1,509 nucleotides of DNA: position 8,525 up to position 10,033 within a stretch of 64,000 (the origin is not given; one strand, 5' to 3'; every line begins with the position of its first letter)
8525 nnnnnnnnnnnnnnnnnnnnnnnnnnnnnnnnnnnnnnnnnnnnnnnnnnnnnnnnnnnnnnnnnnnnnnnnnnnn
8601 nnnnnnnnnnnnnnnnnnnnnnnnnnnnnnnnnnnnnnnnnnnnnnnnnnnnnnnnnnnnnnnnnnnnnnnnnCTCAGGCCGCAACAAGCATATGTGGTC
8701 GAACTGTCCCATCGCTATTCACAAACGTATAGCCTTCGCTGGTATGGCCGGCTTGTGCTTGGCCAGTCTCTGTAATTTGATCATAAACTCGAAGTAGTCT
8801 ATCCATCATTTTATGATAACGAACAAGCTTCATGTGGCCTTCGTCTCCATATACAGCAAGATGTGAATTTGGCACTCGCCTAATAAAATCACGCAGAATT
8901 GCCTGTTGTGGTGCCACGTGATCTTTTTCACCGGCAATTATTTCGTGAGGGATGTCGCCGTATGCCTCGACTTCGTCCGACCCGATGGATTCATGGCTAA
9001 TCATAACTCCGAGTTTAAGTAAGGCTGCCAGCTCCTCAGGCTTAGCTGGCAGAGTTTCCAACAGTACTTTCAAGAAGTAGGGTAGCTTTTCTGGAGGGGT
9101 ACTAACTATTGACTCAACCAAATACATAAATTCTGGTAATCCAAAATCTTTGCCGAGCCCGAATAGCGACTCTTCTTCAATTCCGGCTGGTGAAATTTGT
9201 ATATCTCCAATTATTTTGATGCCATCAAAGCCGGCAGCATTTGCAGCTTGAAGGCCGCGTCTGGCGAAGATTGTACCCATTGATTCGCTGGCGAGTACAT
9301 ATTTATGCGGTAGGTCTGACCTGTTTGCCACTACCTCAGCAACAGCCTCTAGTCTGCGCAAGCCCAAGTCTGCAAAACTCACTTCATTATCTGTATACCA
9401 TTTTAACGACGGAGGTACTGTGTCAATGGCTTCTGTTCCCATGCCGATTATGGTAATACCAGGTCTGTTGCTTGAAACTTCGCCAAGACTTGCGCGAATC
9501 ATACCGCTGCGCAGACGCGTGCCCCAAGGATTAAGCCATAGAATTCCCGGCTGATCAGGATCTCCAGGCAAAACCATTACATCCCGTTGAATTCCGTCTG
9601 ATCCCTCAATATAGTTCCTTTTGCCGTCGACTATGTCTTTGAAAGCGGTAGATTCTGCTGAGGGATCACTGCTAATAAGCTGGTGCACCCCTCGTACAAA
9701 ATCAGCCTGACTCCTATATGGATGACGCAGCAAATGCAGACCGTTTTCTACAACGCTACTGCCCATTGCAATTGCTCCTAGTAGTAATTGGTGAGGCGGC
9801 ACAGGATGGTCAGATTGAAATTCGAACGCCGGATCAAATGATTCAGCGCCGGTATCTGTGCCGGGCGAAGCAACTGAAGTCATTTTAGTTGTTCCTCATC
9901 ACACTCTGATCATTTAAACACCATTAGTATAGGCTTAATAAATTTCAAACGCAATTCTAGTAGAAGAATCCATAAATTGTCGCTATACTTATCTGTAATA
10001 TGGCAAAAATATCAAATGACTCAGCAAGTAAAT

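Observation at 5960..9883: Three-gene accessory island between uvrB and gatCAB: HerA/VirB4-type ATPase, Cys-rich partner and convergent hydrolase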

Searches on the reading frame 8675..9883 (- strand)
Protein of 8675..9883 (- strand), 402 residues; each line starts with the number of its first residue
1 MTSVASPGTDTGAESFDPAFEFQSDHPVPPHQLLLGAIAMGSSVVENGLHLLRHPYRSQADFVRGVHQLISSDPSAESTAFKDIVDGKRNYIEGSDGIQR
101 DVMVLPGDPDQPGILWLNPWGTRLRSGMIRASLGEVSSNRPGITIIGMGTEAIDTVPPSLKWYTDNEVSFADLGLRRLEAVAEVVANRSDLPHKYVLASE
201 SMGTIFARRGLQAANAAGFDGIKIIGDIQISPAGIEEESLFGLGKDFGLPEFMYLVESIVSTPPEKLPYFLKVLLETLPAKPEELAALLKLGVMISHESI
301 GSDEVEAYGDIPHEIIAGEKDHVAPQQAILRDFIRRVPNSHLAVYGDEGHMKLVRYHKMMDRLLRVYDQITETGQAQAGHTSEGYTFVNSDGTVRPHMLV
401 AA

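Call 3: search_protein_families(library=pfam, proteins=[window:8675-9883:-], max_evalue=0.1)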
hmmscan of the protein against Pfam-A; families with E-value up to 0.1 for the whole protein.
window:8675-9883:- (402 aa): 0 families

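Call 4: search_protein_families(library=padloc, proteins=[window:8675-9883:-], max_evalue=0.1)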
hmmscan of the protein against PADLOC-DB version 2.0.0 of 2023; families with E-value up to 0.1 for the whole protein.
window:8675-9883:- (402 aa): 0 families

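Call 5: search_protein_families(library=ncbifam, proteins=[window:8675-9883:-], max_evalue=0.1)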
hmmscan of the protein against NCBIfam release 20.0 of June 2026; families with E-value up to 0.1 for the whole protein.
window:8675-9883:- (402 aa): 0 families

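Call 18: find_homologous_proteins(query=window:8675-9883:-)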
Query window:8675-9883:- (402 aa): 2 proteins with E <= 0.001 among 8000 candidates.
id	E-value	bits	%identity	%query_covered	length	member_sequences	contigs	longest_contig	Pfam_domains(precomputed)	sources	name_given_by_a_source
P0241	5.7e-267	903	100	100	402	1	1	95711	-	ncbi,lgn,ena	-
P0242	3.3e-219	746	82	100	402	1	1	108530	-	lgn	-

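Call 98: find_encoding_contigs(protein=P0398, flank=7000, max_places=1)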
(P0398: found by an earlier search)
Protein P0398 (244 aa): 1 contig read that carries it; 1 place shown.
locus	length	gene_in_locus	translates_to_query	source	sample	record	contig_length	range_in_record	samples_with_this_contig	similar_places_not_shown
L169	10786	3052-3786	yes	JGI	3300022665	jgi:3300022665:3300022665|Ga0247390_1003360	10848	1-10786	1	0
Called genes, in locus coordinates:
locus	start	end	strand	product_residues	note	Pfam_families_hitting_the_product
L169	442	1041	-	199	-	-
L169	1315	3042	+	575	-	PF01935:DUF87 (weak)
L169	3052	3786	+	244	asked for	-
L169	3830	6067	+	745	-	PF26449:DUF8128, PF10412:TrwB_AAD_bind (weak), PF01935:DUF87 (weak), PF12696:TraG-D_C (weak)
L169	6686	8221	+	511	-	-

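Call 99: search_protein_families(library=pfam, proteins=[L169:3830-6067:+, L169:442-1041:-, L169:6686-8221:+], max_evalue=0.01)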
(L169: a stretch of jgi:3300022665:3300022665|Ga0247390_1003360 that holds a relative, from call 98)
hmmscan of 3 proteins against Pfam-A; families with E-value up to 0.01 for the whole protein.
L169:3830-6067:+ (745 aa): 4 families
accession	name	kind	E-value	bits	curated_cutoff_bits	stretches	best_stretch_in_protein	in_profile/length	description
PF01935.23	DUF87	-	4e-08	34.1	23.2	1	332-544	24-203/220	Helicase HerA, central domain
PF12696.13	TraG-D_C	-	4.3e-08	33.6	22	1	582-662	3-85/126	TraM recognition site of TraD and TraG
PF10412.15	TrwB_AAD_bind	-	7.7e-08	32.1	20.5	1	331-634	15-304/387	Type IV secretion-system coupling protein DNA-binding domain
PF01656.29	CbiA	-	0.0097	16.3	25.4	0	338-373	6-43/125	CobQ/CobB/MinD/ParA nucleotide binding domain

L169:442-1041:- (199 aa): 0 families

L169:6686-8221:+ (511 aa): 2 families
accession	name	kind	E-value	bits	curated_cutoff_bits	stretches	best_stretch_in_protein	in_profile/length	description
PF00801.26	PKD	-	5.1e-05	23.6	23.5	1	36-107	12-80/80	PKD domain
PF18911.6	PKD_4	-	0.0047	17.4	27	1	46-108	27-84/85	PKD domain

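Call 101: search_protein_families(library=phrogs, proteins=[window:8675-9883:-], max_evalue=0.01)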
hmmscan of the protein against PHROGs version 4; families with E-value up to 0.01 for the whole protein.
window:8675-9883:- (402 aa): 0 families
